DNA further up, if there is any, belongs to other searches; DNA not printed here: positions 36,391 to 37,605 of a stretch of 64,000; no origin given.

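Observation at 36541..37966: Phage-encoded dTDP-sugar 4,6-dehydratase (RmlB-like) and 3,5-epimerase (RmlC-like) pair with no RmlA or RmlD in the window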

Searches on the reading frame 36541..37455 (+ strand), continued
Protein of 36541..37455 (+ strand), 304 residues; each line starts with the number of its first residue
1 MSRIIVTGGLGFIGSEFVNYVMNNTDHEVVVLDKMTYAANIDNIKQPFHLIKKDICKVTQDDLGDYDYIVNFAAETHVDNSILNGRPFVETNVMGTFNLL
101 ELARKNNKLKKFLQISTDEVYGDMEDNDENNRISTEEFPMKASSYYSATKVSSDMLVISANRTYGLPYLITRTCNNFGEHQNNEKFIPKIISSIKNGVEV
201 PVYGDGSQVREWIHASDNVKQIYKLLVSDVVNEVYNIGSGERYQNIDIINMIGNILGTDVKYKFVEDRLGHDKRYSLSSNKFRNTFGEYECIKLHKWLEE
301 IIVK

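Call 17: find_homologous_proteins(query=window:36541-37455:+, max_evalue=1e-20)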
Query window:36541-37455:+ (304 aa): 7997 proteins with E <= 1e-20 among 8000 candidates; the best 120 are listed.
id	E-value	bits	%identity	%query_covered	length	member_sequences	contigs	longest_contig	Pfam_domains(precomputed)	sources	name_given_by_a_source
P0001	1.1e-199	680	100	100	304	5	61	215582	PF04321.24,PF16363.12,PF02719.22,PF01073.26,PF07993.19,PF01370.28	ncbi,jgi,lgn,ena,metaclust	jgi:dTDP-glucose 4,6-dehydratase|metaclust:\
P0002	1.6e-190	650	96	100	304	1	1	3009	PF04321.24,PF16363.12,PF02719.22,PF01073.26,PF07993.19,PF01370.28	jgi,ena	jgi:dTDP-glucose 4,6-dehydratase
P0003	3.3e-190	649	96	100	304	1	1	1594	PF04321.24,PF16363.12,PF02719.22,PF01073.26,PF07993.19,PF01370.28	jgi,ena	jgi:dTDP-glucose 4,6-dehydratase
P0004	5.2e-190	648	95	100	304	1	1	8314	PF04321.24,PF16363.12,PF02719.22,PF01073.26,PF07993.19,PF01370.28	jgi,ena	jgi:dTDP-glucose 4,6-dehydratase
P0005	1.9e-189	646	95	100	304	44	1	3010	PF04321.24,PF16363.12,PF02719.22,PF01073.26,PF07993.19,PF01370.28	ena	-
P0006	1.7e-187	640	94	100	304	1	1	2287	PF04321.24,PF16363.12,PF02719.22,PF01073.26,PF07993.19,PF01370.28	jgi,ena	jgi:dTDP-glucose 4,6-dehydratase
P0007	2.3e-187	640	94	100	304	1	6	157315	PF04321.24,PF16363.12,PF02719.22,PF01073.26,PF07993.19,PF01370.28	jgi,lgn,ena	jgi:dTDP-glucose 4,6-dehydratase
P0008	2.4e-187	639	94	100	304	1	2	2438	PF04321.24,PF16363.12,PF02719.22,PF01073.26,PF07993.19,PF01370.28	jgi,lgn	jgi:dTDP-glucose 4,6-dehydratase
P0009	4.8e-187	638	94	100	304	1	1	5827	PF04321.24,PF16363.12,PF02719.22,PF01073.26,PF07993.19,PF01370.28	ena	-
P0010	3.4e-186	636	94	100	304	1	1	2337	PF04321.24,PF16363.12,PF02719.22,PF01073.26,PF07993.19,PF01370.28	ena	-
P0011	3.9e-185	632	93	100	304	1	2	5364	PF04321.24,PF16363.12,PF02719.22,PF01073.26,PF07993.19,PF01370.28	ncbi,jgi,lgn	jgi:dTDP-glucose 4,6-dehydratase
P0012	1.1e-184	631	93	100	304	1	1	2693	PF04321.24,PF16363.12,PF02719.22,PF01073.26,PF07993.19,PF01370.28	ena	-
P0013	2.8e-184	629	93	99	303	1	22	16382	PF04321.24,PF16363.12,PF02719.22,PF01073.26,PF07993.19,PF01370.28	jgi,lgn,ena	jgi:dTDP-glucose 4,6-dehydratase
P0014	6.1e-184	628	93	99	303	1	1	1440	PF04321.24,PF16363.12,PF02719.22,PF01073.26,PF07993.19,PF01370.28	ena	-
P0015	8.7e-184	628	93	99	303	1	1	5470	PF04321.24,PF16363.12,PF02719.22,PF01073.26,PF07993.19,PF01370.28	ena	-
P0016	1.2e-183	627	93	99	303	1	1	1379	PF04321.24,PF16363.12,PF02719.22,PF01073.26,PF07993.19,PF01370.28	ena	-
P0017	4.4e-183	626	93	99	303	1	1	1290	PF04321.24,PF16363.12,PF02719.22,PF01073.26,PF07993.19,PF01370.28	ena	-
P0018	2.0e-182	623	92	99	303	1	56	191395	PF04321.24,PF16363.12,PF02719.22,PF01073.26,PF07993.19,PF01370.28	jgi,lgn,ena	jgi:dTDP-glucose 4,6-dehydratase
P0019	2.8e-182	623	92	100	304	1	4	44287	PF04321.24,PF16363.12,PF02719.22,PF01073.26,PF07993.19,PF01370.28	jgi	jgi:dTDP-glucose 4,6-dehydratase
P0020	6.6e-182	622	91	100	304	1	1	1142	PF04321.24,PF16363.12,PF02719.22,PF01073.26,PF07993.19,PF01370.28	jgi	-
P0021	6.9e-182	622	91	100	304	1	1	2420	PF04321.24,PF16363.12,PF02719.22,PF01073.26,PF07993.19,PF01370.28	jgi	jgi:dTDP-glucose 4,6-dehydratase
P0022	2.1e-181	620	91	100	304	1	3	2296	PF04321.24,PF16363.12,PF02719.22,PF01073.26,PF07993.19,PF01370.28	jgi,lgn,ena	jgi:dTDP-glucose 4,6-dehydratase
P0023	2.5e-181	620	91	100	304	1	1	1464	PF04321.24,PF16363.12,PF02719.22,PF01073.26,PF07993.19,PF01370.28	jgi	-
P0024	3.3e-181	619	91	99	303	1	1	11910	PF04321.24,PF16363.12,PF02719.22,PF01073.26,PF07993.19,PF01370.28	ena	-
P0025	3.3e-181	619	92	99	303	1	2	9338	PF04321.24,PF16363.12,PF02719.22,PF01073.26,PF07993.19,PF01370.28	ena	-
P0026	4.2e-181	619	91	100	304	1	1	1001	PF04321.24,PF16363.12,PF02719.22,PF01073.26,PF07993.19,PF01370.28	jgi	jgi:dTDP-glucose 4,6-dehydratase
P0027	4.5e-181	619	91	99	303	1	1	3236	PF04321.24,PF16363.12,PF02719.22,PF01073.26,PF07993.19,PF01370.28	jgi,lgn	jgi:dTDP-glucose 4,6-dehydratase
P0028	5.2e-181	619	92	99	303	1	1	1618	PF04321.24,PF16363.12,PF02719.22,PF01073.26,PF07993.19,PF01370.28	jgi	jgi:dTDP-glucose 4,6-dehydratase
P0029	5.2e-181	619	91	100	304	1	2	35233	PF04321.24,PF16363.12,PF02719.22,PF01073.26,PF07993.19,PF01370.28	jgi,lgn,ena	jgi:dTDP-glucose 4,6-dehydratase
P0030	7.3e-181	618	91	99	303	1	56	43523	PF04321.24,PF16363.12,PF02719.22,PF01073.26,PF07993.19,PF01370.28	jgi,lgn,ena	jgi:dTDP-glucose 4,6-dehydratase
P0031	8.7e-181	618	91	99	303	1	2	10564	PF04321.24,PF16363.12,PF02719.22,PF01073.26,PF07993.19,PF01370.28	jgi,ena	jgi:dTDP-glucose 4,6-dehydratase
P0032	1.2e-180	617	91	100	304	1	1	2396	PF04321.24,PF16363.12,PF02719.22,PF01073.26,PF07993.19,PF01370.28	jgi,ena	jgi:dTDP-glucose 4,6-dehydratase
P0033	2.1e-180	617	91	99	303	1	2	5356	PF04321.24,PF16363.12,PF02719.22,PF01073.26,PF07993.19,PF01370.28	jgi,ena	jgi:dTDP-glucose 4,6-dehydratase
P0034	2.1e-180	617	92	99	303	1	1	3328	PF04321.24,PF16363.12,PF02719.22,PF01073.26,PF07993.19,PF01370.28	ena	-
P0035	2.8e-180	616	90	100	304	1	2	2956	PF04321.24,PF16363.12,PF02719.22,PF01073.26,PF07993.19,PF01370.28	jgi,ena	-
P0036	3.3e-180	616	91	99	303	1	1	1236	PF04321.24,PF16363.12,PF02719.22,PF01073.26,PF07993.19,PF01370.28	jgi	jgi:dTDP-glucose 4,6-dehydratase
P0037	3.4e-180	616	91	99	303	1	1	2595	PF04321.24,PF16363.12,PF02719.22,PF01073.26,PF07993.19,PF01370.28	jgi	jgi:dTDP-glucose 4,6-dehydratase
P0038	6.2e-180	615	90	100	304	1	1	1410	PF04321.24,PF16363.12,PF02719.22,PF01073.26,PF07993.19,PF01370.28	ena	-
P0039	9.7e-180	615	91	99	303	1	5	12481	PF04321.24,PF16363.12,PF02719.22,PF01073.26,PF07993.19,PF01370.28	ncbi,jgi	jgi:dTDP-glucose 4,6-dehydratase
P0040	1.4e-179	614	90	99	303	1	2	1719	PF04321.24,PF16363.12,PF02719.22,PF01073.26,PF07993.19,PF01370.28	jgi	-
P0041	1.8e-179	614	91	99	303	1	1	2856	PF04321.24,PF16363.12,PF02719.22,PF01073.26,PF07993.19,PF01370.28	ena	-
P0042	2.4e-179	613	91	99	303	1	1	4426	PF04321.24,PF16363.12,PF02719.22,PF01073.26,PF07993.19,PF01370.28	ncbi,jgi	jgi:dTDP-glucose 4,6-dehydratase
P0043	5.4e-179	612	90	99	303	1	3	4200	PF04321.24,PF16363.12,PF02719.22,PF01073.26,PF07993.19,PF01370.28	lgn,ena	-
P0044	8.5e-179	611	90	99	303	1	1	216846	PF04321.24,PF16363.12,PF02719.22,PF01073.26,PF07993.19,PF01370.28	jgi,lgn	jgi:dTDP-glucose 4,6-dehydratase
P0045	1.5e-178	611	90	100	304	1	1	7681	PF04321.24,PF16363.12,PF02719.22,PF01073.26,PF07993.19,PF01370.28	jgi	-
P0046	2.2e-178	610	89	100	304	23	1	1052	PF04321.24,PF16363.12,PF02719.22,PF01073.26,PF07993.19,PF01370.28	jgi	-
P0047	2.3e-178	610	90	99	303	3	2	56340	PF04321.24,PF16363.12,PF02719.22,PF01073.26,PF07993.19,PF01370.28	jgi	jgi:dTDP-glucose 4,6-dehydratase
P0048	2.9e-178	610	90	100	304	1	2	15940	PF04321.24,PF16363.12,PF02719.22,PF01073.26,PF07993.19,PF01370.28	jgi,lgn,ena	-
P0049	1.7e-177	607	90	99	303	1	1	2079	PF04321.24,PF16363.12,PF02719.22,PF01073.26,PF07993.19,PF01370.28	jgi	-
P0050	3.2e-177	606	89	100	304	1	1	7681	PF04321.24,PF16363.12,PF02719.22,PF01073.26,PF07993.19,PF01370.28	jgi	-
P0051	1.2e-175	601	90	99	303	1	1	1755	PF04321.24,PF16363.12,PF02719.22,PF01073.26,PF07993.19,PF01370.28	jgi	jgi:dTDP-glucose 4,6-dehydratase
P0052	3.4e-171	586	87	99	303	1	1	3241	PF04321.24,PF16363.12,PF02719.22,PF01073.26,PF07993.19,PF01370.28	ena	-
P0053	3.6e-170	583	93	92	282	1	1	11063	PF04321.24,PF16363.12,PF02719.22,PF01073.26,PF07993.19,PF01370.28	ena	-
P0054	7.1e-170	582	86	99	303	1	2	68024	PF04321.24,PF16363.12,PF02719.22,PF01073.26,PF07993.19,PF01370.28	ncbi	-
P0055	7.5e-170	582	87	99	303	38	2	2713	PF04321.24,PF16363.12,PF02719.22,PF01073.26,PF07993.19,PF01370.28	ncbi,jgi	jgi:dTDP-glucose 4,6-dehydratase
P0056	9.3e-170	582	87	99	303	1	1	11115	PF04321.24,PF16363.12,PF02719.22,PF01073.26,PF07993.19,PF01370.28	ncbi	-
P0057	2.8e-169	580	86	99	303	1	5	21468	PF04321.24,PF16363.12,PF02719.22,PF01073.26,PF07993.19,PF01370.28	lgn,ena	-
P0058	3.3e-169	580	86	99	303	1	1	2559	PF04321.24,PF16363.12,PF02719.22,PF01073.26,PF07993.19,PF01370.28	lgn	-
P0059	3.9e-169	580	86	99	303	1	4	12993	PF04321.24,PF16363.12,PF02719.22,PF01073.26,PF07993.19,PF01370.28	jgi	jgi:dTDP-glucose 4,6-dehydratase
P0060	6.9e-169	579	86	99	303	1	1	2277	PF04321.24,PF16363.12,PF02719.22,PF01073.26,PF07993.19,PF01370.28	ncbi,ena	-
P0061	1.8e-168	578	86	99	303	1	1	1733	PF04321.24,PF16363.12,PF02719.22,PF01073.26,PF07993.19,PF01370.28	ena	-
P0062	4.2e-167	573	85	99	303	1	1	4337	PF04321.24,PF16363.12,PF02719.22,PF01073.26,PF07993.19,PF01370.28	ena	-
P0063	5.1e-167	573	84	99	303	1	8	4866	PF04321.24,PF16363.12,PF02719.22,PF01073.26,PF07993.19,PF01370.28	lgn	-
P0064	5.6e-167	573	85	99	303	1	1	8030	PF04321.24,PF16363.12,PF02719.22,PF01073.26,PF07993.19,PF01370.28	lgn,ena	-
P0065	5.8e-167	573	84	99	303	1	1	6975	PF04321.24,PF16363.12,PF02719.22,PF01073.26,PF07993.19,PF01370.28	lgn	-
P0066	1.4e-166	571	85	99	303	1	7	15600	PF04321.24,PF16363.12,PF02719.22,PF01073.26,PF07993.19,PF01370.28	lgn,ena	-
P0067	1.4e-166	571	84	99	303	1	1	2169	PF04321.24,PF16363.12,PF02719.22,PF01073.26,PF07993.19,PF01370.28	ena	-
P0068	1.6e-166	571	84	99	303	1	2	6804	PF04321.24,PF16363.12,PF02719.22,PF01073.26,PF07993.19,PF01370.28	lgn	-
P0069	1.7e-166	571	85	99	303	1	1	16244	PF04321.24,PF16363.12,PF02719.22,PF01073.26,PF07993.19,PF01370.28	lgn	-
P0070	2.0e-166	571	84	99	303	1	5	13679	PF04321.24,PF16363.12,PF02719.22,PF01073.26,PF07993.19,PF01370.28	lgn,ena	-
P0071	2.0e-166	571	91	92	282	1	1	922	PF04321.24,PF16363.12,PF02719.22,PF01073.26,PF07993.19,PF01370.28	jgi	jgi:dTDP-glucose 4,6-dehydratase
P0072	2.2e-166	571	84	99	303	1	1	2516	PF04321.24,PF16363.12,PF02719.22,PF01073.26,PF07993.19,PF01370.28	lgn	-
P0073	6.1e-166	569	84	99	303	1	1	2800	PF04321.24,PF16363.12,PF02719.22,PF01073.26,PF07993.19,PF01370.28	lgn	-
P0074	7.8e-166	569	84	99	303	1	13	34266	PF04321.24,PF16363.12,PF02719.22,PF01073.26,PF07993.19,PF01370.28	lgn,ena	-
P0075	7.8e-166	569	84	99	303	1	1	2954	PF04321.24,PF16363.12,PF02719.22,PF01073.26,PF07993.19,PF01370.28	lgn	-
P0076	9.2e-166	569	84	99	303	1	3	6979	PF04321.24,PF16363.12,PF02719.22,PF01073.26,PF07993.19,PF01370.28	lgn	-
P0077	9.5e-166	569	84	99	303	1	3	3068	PF04321.24,PF16363.12,PF02719.22,PF01073.26,PF07993.19,PF01370.28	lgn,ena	-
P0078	2.6e-165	567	91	91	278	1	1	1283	PF04321.24,PF16363.12,PF02719.22,PF01073.26,PF07993.19,PF01370.28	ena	-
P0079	8.0e-162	556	82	99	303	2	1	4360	PF04321.24,PF16363.12,PF02719.22,PF01073.26,PF07993.19,PF01370.28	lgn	-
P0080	3.3e-160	550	89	91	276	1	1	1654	PF04321.24,PF16363.12,PF02719.22,PF01073.26,PF07993.19,PF01370.28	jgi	-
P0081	6.6e-155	533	85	92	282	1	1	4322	PF04321.24,PF16363.12,PF02719.22,PF01073.26,PF07993.19,PF01370.28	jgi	jgi:dTDP-glucose 4,6-dehydratase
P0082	9.6e-146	503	100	75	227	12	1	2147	PF16363.12,PF02719.22,PF01073.26,PF07993.19,PF01370.28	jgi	jgi:dTDP-glucose 4,6-dehydratase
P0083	1.1e-144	499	93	79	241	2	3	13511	PF04321.24,PF16363.12,PF02719.22,PF01073.26,PF07993.19,PF01370.28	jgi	jgi:dTDP-glucose 4,6-dehydratase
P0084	9.3e-135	467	68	99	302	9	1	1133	PF04321.24,PF16363.12,PF02719.22,PF01073.26,PF07993.19,PF01370.28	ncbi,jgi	jgi:dTDP-glucose 4,6-dehydratase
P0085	3.4e-134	465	68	98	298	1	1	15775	PF04321.24,PF16363.12,PF02719.22,PF01073.26,PF07993.19,PF01370.28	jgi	jgi:dTDP-glucose 4,6-dehydratase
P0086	1.2e-133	463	67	99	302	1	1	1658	PF04321.24,PF16363.12,PF02719.22,PF01073.26,PF07993.19,PF01370.28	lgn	-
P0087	1.4e-133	463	67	99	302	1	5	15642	PF04321.24,PF16363.12,PF02719.22,PF01073.26,PF07993.19,PF01370.28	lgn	-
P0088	2.0e-133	462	68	100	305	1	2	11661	PF04321.24,PF16363.12,PF02719.22,PF01073.26,PF07993.19,PF01370.28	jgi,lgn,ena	jgi:dTDP-glucose 4,6-dehydratase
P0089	2.3e-133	462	68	100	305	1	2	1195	PF04321.24,PF16363.12,PF02719.22,PF01073.26,PF07993.19,PF01370.28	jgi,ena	jgi:dTDP-glucose 4,6-dehydratase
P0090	1.2e-132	460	67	99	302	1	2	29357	PF04321.24,PF16363.12,PF02719.22,PF01073.26,PF07993.19,PF01370.28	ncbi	-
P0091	1.7e-132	459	68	100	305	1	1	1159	PF04321.24,PF16363.12,PF02719.22,PF01073.26,PF07993.19,PF01370.28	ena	-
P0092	2.8e-132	459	66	100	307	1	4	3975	PF04321.24,PF16363.12,PF02719.22,PF01073.26,PF07993.19,PF01370.28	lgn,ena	-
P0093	3.4e-132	458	67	98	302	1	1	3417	PF04321.24,PF16363.12,PF02719.22,PF01073.26,PF07993.19,PF01370.28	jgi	jgi:dTDP-glucose 4,6-dehydratase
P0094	3.7e-132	458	66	98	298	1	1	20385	PF04321.24,PF16363.12,PF02719.22,PF01073.26,PF07993.19,PF01370.28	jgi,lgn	-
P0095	4.1e-132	458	69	100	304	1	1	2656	PF04321.24,PF16363.12,PF02719.22,PF01073.26,PF07993.19,PF01370.28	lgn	-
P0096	6.3e-132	458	66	100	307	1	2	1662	PF04321.24,PF16363.12,PF02719.22,PF01073.26,PF07993.19,PF01370.28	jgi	-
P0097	1.1e-131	457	66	99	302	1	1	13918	PF04321.24,PF16363.12,PF02719.22,PF01073.26,PF07993.19,PF01370.28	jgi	-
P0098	1.2e-131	457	67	100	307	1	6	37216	PF04321.24,PF16363.12,PF02719.22,PF01073.26,PF07993.19,PF01370.28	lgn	-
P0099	1.3e-131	457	66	100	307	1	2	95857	PF04321.24,PF16363.12,PF02719.22,PF01073.26,PF07993.19,PF01370.28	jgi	jgi:dTDP-glucose 4,6-dehydratase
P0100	1.8e-131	456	67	98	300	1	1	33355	PF04321.24,PF16363.12,PF02719.22,PF01073.26,PF07993.19,PF01370.28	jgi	-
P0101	1.8e-131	456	67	99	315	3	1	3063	PF04321.24,PF16363.12,PF02719.22,PF01073.26,PF07993.19,PF01370.28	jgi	jgi:dTDP-glucose 4,6-dehydratase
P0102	2.5e-131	456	68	98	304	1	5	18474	PF04321.24,PF16363.12,PF02719.22,PF01073.26,PF07993.19,PF01370.28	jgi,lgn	jgi:dTDP-glucose 4,6-dehydratase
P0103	2.5e-131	456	68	98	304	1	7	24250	PF04321.24,PF16363.12,PF02719.22,PF01073.26,PF07993.19,PF01370.28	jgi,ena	jgi:dTDP-glucose 4,6-dehydratase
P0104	2.9e-131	455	66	100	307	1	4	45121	PF04321.24,PF16363.12,PF02719.22,PF01073.26,PF07993.19,PF01370.28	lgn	-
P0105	2.9e-131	455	68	98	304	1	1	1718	PF04321.24,PF16363.12,PF02719.22,PF01073.26,PF07993.19,PF01370.28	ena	-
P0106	4.1e-131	455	66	99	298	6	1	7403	PF04321.24,PF16363.12,PF02719.22,PF01073.26,PF07993.19,PF01370.28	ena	-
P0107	4.3e-131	455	67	98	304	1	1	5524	PF04321.24,PF16363.12,PF02719.22,PF01073.26,PF07993.19,PF01370.28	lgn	-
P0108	8.2e-131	454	66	99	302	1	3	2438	PF04321.24,PF16363.12,PF02719.22,PF01073.26,PF07993.19,PF01370.28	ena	-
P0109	8.3e-131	454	67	98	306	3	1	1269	PF04321.24,PF16363.12,PF02719.22,PF01073.26,PF07993.19,PF01370.28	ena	-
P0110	8.3e-131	454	68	100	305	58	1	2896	PF04321.24,PF16363.12,PF02719.22,PF01073.26,PF07993.19,PF01370.28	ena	-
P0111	8.7e-131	454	68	100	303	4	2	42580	PF04321.24,PF16363.12,PF02719.22,PF01073.26,PF07993.19,PF01370.28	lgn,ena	-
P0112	1.1e-130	453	68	98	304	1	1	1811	PF04321.24,PF16363.12,PF02719.22,PF01073.26,PF07993.19,PF01370.28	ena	-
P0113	1.3e-130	453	66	98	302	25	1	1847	PF04321.24,PF16363.12,PF02719.22,PF01073.26,PF07993.19,PF01370.28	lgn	-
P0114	1.5e-130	453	67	98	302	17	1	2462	PF04321.24,PF16363.12,PF02719.22,PF01073.26,PF07993.19,PF01370.28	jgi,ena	jgi:dTDP-glucose 4,6-dehydratase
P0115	1.5e-130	453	67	99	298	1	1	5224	PF04321.24,PF16363.12,PF02719.22,PF01073.26,PF07993.19,PF01370.28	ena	-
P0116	2.5e-130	452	66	99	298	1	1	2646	PF04321.24,PF16363.12,PF02719.22,PF01073.26,PF07993.19,PF01370.28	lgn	-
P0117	1.3e-129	450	65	99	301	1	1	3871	PF04321.24,PF16363.12,PF02719.22,PF01073.26,PF07993.19,PF01370.28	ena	-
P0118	1.4e-129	450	66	98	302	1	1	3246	PF04321.24,PF16363.12,PF02719.22,PF01073.26,PF07993.19,PF01370.28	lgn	-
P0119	1.6e-129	450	68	99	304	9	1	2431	PF04321.24,PF16363.12,PF02719.22,PF01073.26,PF07993.19,PF01370.28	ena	-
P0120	1.9e-129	449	94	71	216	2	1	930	PF04321.24,PF16363.12,PF02719.22,PF01073.26,PF07993.19,PF01370.28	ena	-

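Call 31: find_related_loci(query=window:36541-37455:+, collection=genome_contigs, flank=10000)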
Query window:36541-37455:+ (304 aa) in genome_contigs; peptide patterns used: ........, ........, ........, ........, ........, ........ (x = any residue, [..] = any of these).
37 stretches matched a pattern; 1 encode a relative of the query (tblastn E <= 1e-3); 1 distinct loci.
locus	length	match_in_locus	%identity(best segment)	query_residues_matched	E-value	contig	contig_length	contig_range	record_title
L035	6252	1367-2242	40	1-287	7e-66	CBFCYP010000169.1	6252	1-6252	MAG TPA_asm: uncultured bacterium isolate SRR26215681_binner13_Refined_78 genome assembly, contig: ERZ25073475.16920, wh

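Call 39: search_protein_families(library=phrogs, proteins=[window:36541-37455:+], max_evalue=0.001)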
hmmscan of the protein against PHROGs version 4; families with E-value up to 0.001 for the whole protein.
window:36541-37455:+ (304 aa): 1 family
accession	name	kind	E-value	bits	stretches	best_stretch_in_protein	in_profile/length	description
phrog_540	-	DNA, RNA and nucleotide metabolism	9e-78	263.3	1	1-300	292-589/715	nucleotide-sugar epimerase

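Call 60: predict_structure(alignment_id=A3)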
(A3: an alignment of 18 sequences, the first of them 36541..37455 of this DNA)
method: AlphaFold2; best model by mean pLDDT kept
length: 304 residues; sequences in the alignment: 18
mean_pLDDT: 83.6   pTM: 0.87
mean pLDDT of the five models: 83.6, 82.4, 81.9, 80.9, 52.8
residues with pLDDT >= 90: 133; 70-90: 119; 50-70: 42; < 50: 10
segments of 3 or more residues with pLDDT < 50: 76-85
pLDDT, mean of each block of 10 residues (from residue 1): 89 89 95 81 89 91 96 59 55 89 96 80 54 73 73 92 96 73 76 89 80 90 96 91 89 92 76 78 92 91 81
secondary structure, 60 per line:
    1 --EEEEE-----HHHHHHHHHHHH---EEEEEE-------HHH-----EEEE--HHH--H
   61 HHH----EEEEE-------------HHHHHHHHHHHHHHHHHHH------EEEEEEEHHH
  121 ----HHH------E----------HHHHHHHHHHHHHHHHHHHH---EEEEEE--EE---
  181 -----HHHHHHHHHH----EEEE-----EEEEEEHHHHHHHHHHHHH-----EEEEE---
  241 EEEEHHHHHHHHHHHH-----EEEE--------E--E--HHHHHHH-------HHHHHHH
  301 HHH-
elements in order: E3-7 H13-24 E28-33 E49-52 H60-63 E68-72 H86-104 E111-117 H145-164 E168-173 H186-195 E200-203 E209-214 H215-227 E233-237 E241-244 H245-256 E262-265 H280-286 H294-303
